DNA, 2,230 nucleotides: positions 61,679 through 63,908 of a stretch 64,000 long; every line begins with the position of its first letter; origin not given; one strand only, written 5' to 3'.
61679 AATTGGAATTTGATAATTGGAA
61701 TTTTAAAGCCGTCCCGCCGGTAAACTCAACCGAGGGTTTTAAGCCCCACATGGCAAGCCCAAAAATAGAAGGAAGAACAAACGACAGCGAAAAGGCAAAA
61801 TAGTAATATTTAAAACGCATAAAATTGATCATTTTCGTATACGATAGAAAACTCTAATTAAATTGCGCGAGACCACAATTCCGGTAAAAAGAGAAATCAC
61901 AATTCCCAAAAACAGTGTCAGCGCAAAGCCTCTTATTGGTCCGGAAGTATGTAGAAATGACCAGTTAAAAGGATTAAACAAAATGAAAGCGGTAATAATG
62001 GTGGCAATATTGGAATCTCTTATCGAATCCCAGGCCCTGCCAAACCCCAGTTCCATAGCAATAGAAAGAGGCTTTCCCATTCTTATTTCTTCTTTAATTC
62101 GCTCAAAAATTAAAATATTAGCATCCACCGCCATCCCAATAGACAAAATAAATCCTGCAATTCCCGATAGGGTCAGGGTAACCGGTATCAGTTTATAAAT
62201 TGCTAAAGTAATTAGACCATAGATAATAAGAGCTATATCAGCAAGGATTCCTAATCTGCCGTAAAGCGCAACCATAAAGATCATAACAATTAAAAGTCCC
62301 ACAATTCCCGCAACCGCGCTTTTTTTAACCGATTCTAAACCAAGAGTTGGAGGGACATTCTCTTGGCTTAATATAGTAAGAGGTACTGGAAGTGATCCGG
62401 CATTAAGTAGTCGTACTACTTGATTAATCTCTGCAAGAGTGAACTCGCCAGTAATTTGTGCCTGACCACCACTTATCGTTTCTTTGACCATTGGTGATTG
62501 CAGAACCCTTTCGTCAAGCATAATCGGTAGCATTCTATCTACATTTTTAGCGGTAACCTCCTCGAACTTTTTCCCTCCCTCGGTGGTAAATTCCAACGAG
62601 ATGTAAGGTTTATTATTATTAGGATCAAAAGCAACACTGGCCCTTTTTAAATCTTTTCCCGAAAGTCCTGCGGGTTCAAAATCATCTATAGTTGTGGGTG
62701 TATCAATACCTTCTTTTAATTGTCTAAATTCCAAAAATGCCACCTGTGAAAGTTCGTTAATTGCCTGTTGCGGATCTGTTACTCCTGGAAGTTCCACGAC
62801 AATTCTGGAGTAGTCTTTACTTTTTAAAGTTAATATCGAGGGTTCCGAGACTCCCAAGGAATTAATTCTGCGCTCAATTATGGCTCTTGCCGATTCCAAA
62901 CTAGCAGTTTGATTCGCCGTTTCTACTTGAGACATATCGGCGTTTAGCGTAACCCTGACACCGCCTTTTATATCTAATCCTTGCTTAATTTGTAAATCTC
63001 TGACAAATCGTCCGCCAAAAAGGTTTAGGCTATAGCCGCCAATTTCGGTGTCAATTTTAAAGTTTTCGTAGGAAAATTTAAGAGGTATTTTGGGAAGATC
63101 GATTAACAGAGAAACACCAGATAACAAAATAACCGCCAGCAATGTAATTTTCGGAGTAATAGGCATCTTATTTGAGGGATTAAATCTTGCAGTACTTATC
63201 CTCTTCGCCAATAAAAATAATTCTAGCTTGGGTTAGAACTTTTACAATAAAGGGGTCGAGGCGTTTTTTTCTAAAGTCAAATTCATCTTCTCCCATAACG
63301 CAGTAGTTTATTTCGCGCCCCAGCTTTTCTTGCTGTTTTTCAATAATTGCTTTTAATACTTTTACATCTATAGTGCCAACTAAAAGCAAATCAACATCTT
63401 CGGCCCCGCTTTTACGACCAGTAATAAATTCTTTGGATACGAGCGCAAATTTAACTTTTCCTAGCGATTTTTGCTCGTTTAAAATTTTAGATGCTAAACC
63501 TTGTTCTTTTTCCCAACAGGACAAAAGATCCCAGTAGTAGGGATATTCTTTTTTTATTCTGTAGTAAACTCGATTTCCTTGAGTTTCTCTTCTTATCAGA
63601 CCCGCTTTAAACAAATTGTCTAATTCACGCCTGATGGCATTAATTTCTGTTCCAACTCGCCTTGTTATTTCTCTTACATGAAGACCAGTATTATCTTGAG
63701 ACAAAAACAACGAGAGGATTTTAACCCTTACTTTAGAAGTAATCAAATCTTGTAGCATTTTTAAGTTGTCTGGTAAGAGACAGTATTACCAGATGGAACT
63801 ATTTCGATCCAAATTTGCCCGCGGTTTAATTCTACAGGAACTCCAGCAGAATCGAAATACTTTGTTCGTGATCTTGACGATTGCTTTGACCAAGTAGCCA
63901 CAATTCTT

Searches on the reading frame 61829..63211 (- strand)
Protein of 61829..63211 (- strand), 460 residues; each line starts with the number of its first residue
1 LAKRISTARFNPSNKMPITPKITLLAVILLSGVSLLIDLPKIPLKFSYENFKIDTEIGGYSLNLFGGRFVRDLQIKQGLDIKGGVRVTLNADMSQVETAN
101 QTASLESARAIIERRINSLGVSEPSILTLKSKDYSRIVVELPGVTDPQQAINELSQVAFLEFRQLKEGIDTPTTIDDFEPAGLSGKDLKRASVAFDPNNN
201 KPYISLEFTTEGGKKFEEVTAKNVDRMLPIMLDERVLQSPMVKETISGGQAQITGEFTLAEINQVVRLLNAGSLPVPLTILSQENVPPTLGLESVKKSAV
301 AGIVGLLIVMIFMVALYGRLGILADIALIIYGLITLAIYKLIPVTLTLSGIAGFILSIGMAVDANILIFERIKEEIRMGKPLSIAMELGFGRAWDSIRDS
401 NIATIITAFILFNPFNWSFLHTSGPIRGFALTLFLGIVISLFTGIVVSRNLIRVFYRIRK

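Call 9: search_protein_families(library=pfam, proteins=[window:61829-63211:-], max_evalue=0.001)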
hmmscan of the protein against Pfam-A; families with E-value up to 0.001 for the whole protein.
window:61829-63211:- (460 aa): 5 families
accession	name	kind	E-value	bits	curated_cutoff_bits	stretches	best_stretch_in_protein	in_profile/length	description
PF22599.2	SecDF_P1_head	-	1.4e-27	96.3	27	1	181-276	19-114/114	SecDF, P1 head subdomain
PF21760.3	SecD_1st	-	2.8e-18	65.6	27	1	106-166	2-59/60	Protein translocase subunit SecDF, P1 domain, N-terminal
PF02355.23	SecD_SecF_C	-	3.4e-12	46.6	20.5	1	279-454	14-185/189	Protein export membrane protein SecD/SecF, C-terminal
PF00873.25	ACR_tran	-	0.00014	20.2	28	1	292-447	330-481/1021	AcrB/AcrD/AcrF family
PF03176.21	MMPL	-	0.00058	19.3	20.5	0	298-446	145-299/333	MMPL family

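Call 41: find_encoding_contigs(protein=window:61829-63211:-, flank=10000, max_places=2)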
Protein window:61829-63211:- (460 aa): no gene with exactly this product is on record in the collection.

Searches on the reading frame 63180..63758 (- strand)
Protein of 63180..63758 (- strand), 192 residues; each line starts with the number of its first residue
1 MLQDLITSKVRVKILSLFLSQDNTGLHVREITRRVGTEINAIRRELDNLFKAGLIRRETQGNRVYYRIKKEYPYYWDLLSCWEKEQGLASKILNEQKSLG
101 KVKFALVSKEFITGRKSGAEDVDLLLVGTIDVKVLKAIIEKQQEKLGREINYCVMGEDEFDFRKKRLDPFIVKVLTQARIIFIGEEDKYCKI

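Call 42: find_encoding_contigs(protein=window:63180-63758:-, flank=10000, max_places=1)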
Protein window:63180-63758:- (192 aa): 7 contigs read that carry it; 1 place shown.
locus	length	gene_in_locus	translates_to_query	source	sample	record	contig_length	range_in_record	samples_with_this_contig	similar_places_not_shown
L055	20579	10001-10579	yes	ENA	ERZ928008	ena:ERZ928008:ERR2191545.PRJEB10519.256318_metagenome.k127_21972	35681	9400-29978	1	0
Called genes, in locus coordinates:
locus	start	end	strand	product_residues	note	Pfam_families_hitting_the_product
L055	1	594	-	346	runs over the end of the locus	PF04055:Radical_SAM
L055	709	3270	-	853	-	PF00690:Cation_ATPase_N, PF00122:E1-E2_ATPase, PF00702:Hydrolase, PF13246:Cation_ATPase, PF00689:Cation_ATPase_C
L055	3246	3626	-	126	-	PF18894:PhageMetallopep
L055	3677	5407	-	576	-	PF00664:ABC_membrane, PF02463:SMC_N (weak), PF00005:ABC_tran, PF13401:AAA_22 (weak)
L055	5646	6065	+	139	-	PF00293:NUDIX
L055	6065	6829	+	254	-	PF02661:Fic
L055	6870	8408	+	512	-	PF13541:ChlI, PF00158:Sigma54_activat (faint), PF01078:Mg_chelatase, PF05496:RuvB_N (faint), PF07728:AAA_5 (weak), PF00493:MCM (weak), PF13335:Mg_chelatase_C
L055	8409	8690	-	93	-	-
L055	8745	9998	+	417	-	PF11258:DUF3048, PF17479:DUF3048_C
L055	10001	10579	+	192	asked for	-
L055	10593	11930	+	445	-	PF21760:SecD_1st, PF22599:SecDF_P1_head, PF02355:SecD_SecF_C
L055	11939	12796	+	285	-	PF02355:SecD_SecF_C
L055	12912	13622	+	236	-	PF18933:PsbP_2 (weak)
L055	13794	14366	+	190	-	PF01728:FtsJ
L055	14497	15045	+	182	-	-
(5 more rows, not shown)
